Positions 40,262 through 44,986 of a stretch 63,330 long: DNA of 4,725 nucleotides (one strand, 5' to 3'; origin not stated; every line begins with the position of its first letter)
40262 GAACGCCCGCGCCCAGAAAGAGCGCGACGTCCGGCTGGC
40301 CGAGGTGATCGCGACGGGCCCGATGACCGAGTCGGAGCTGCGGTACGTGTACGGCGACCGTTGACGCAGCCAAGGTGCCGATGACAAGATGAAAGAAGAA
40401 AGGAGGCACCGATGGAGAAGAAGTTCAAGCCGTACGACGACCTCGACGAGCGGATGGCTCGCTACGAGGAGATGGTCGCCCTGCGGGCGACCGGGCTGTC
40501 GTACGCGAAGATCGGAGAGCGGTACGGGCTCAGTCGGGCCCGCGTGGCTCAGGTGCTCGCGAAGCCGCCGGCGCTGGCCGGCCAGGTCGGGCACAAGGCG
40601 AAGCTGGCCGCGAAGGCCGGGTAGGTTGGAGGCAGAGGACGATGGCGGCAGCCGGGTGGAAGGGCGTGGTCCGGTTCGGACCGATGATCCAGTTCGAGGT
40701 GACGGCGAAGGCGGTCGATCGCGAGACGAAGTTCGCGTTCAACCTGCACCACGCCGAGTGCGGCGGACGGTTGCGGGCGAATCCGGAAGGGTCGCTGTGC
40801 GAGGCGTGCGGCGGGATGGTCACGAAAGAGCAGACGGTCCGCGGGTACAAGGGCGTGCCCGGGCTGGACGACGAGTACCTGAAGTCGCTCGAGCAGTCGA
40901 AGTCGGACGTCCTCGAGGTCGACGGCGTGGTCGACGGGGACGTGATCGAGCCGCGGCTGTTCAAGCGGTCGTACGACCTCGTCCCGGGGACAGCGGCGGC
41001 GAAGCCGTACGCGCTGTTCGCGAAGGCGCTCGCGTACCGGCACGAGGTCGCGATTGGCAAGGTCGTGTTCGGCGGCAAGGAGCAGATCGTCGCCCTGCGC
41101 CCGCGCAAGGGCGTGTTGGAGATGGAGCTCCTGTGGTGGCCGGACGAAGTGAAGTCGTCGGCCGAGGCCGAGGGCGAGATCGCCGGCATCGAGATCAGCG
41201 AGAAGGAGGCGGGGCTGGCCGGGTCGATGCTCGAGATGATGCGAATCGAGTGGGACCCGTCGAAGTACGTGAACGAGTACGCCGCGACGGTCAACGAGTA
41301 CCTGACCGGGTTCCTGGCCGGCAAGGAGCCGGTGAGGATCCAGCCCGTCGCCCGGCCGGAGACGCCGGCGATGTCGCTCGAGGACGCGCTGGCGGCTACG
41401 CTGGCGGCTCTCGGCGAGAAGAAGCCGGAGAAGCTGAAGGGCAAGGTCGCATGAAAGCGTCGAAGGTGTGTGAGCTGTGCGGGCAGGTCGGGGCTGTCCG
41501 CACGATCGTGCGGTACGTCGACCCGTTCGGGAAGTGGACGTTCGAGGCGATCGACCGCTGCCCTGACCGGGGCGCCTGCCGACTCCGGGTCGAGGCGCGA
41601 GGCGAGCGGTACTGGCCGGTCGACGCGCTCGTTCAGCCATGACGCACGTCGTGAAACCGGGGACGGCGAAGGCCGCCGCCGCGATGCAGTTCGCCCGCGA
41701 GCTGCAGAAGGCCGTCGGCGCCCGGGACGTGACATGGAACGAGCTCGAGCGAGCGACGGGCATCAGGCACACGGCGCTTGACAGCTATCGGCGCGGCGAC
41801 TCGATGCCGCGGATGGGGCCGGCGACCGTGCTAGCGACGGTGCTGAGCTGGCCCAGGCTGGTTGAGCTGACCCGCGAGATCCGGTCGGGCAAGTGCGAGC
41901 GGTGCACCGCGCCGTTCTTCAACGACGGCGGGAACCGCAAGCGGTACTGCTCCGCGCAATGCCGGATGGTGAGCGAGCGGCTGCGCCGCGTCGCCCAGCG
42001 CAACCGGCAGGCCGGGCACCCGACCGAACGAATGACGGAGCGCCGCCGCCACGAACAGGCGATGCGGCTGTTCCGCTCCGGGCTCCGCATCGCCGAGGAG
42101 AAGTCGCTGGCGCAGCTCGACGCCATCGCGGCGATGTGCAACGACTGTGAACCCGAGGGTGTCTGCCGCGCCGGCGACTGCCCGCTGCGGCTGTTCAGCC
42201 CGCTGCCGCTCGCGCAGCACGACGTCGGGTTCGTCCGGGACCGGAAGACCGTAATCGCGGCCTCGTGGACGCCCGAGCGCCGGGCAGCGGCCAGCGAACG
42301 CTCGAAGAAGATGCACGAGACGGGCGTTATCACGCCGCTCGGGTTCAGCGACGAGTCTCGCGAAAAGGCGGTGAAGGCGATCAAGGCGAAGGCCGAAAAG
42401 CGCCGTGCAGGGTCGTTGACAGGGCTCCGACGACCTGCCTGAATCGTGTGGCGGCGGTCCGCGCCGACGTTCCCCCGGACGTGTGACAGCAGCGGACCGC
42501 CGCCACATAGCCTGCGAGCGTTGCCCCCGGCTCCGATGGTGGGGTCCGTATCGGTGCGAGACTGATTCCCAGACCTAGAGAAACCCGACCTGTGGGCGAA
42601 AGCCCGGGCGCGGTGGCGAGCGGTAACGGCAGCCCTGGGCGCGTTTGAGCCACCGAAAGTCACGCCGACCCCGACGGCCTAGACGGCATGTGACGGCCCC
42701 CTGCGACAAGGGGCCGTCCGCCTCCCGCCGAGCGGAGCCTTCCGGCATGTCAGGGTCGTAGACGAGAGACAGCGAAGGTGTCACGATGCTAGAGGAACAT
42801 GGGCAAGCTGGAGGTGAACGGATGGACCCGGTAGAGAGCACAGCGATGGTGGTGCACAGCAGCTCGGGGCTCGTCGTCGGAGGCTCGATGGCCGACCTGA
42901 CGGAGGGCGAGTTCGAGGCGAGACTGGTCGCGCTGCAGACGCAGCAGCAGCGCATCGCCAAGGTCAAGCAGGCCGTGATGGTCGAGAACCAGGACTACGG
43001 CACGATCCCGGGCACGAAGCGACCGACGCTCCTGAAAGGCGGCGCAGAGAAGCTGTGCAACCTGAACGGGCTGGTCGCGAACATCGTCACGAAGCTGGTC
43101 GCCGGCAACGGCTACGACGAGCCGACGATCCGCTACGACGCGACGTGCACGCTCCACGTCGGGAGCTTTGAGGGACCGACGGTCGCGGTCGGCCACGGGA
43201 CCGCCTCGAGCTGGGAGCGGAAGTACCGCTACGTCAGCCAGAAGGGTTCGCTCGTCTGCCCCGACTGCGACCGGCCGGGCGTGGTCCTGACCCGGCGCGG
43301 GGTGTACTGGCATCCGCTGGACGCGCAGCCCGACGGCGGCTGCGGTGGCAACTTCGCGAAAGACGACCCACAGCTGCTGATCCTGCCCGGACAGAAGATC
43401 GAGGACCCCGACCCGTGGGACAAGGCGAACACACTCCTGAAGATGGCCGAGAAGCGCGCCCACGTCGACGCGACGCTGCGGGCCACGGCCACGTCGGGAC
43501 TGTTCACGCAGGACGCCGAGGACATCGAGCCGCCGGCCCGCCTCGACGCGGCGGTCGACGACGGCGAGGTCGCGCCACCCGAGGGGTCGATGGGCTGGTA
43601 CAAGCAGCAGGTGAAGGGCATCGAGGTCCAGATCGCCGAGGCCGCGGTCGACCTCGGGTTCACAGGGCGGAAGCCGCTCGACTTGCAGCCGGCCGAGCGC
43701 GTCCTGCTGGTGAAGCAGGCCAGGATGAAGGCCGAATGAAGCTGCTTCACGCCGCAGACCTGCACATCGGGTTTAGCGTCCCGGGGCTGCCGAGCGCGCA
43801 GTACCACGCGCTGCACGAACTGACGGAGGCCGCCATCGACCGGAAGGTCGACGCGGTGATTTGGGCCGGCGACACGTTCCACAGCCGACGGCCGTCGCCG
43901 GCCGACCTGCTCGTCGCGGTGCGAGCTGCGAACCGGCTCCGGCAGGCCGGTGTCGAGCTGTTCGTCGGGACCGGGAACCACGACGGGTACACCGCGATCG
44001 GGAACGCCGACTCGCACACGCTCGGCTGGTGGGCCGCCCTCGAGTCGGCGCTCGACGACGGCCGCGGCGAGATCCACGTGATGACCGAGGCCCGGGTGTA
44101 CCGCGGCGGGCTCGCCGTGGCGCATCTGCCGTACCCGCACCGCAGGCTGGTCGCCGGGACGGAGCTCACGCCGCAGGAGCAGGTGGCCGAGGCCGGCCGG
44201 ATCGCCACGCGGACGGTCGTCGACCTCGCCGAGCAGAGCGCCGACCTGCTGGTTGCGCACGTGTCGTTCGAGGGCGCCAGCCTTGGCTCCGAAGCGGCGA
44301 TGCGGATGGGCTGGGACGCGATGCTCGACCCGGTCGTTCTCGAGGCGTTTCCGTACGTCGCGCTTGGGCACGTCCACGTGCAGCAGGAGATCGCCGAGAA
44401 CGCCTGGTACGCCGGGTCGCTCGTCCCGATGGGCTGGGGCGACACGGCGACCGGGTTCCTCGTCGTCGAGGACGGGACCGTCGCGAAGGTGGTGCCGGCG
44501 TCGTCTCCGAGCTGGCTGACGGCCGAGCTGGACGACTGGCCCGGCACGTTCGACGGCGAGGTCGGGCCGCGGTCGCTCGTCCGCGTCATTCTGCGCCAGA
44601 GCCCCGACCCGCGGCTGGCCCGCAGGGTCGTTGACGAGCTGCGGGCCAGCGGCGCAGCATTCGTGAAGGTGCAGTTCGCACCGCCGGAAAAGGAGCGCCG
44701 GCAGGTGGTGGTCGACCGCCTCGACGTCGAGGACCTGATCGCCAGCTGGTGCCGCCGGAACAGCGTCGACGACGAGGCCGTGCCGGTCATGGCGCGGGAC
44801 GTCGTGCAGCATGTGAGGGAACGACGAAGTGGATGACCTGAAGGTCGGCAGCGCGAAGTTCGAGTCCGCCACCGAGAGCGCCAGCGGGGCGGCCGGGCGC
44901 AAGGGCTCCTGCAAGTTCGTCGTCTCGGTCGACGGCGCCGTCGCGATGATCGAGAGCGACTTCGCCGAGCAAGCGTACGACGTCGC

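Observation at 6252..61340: Ten copies of a 16-nt hairpin/palindrome, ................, punctuate module boundaries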

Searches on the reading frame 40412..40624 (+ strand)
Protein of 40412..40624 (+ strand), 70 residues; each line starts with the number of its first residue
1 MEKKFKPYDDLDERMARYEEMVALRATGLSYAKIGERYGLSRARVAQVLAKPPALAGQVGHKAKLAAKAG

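Call 24: search_protein_families(library=pfam, proteins=[window:40412-40624:+], max_evalue=0.01)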
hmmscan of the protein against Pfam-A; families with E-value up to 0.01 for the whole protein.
window:40412-40624:+ (70 aa): 3 families
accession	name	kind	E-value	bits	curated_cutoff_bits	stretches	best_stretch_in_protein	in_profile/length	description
PF04545.22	Sigma70_r4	-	0.00041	20.2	24.1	1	26-49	18-41/50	Sigma-70, region 4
PF13384.12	HTH_23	-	0.00061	20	24.6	1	21-49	10-38/50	Homeodomain-like domain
PF02796.21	HTH_7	-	0.0014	19.1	23.8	1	15-51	8-44/45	Helix-turn-helix domain of resolvase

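Call 69: search_protein_families(library=phrogs, proteins=[window:40412-40624:+], max_evalue=0.001)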
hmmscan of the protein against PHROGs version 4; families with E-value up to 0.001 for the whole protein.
window:40412-40624:+ (70 aa): 2 families
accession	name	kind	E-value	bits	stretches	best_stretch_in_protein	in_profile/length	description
phrog_686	-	DNA, RNA and nucleotide metabolism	8e-06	27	1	11-51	33-71/76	HTH DNA binding protein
phrog_836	-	transcription regulation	0.00097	20.3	0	14-55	82-123/133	late transcriptional activator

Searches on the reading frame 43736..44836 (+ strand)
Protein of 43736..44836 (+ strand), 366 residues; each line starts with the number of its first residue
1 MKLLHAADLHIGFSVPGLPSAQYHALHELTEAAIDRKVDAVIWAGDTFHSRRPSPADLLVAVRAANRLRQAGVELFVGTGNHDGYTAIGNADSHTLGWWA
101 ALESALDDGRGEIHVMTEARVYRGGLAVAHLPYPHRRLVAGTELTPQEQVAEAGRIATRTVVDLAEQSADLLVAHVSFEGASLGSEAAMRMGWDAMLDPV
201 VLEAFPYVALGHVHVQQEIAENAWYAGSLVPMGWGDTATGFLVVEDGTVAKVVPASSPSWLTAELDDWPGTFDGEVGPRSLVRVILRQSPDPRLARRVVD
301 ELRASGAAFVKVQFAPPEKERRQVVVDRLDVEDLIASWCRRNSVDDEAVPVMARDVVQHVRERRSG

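Call 24: search_protein_families(library=pfam, proteins=[window:43736-44836:+], max_evalue=0.01)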
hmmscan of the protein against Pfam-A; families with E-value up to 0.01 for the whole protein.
window:43736-44836:+ (366 aa): 1 family
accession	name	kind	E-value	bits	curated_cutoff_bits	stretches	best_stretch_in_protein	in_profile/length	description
PF00149.33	Metallophos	-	7.5e-09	36.7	21.5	1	1-94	1-82/191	Calcineurin-like phosphoesterase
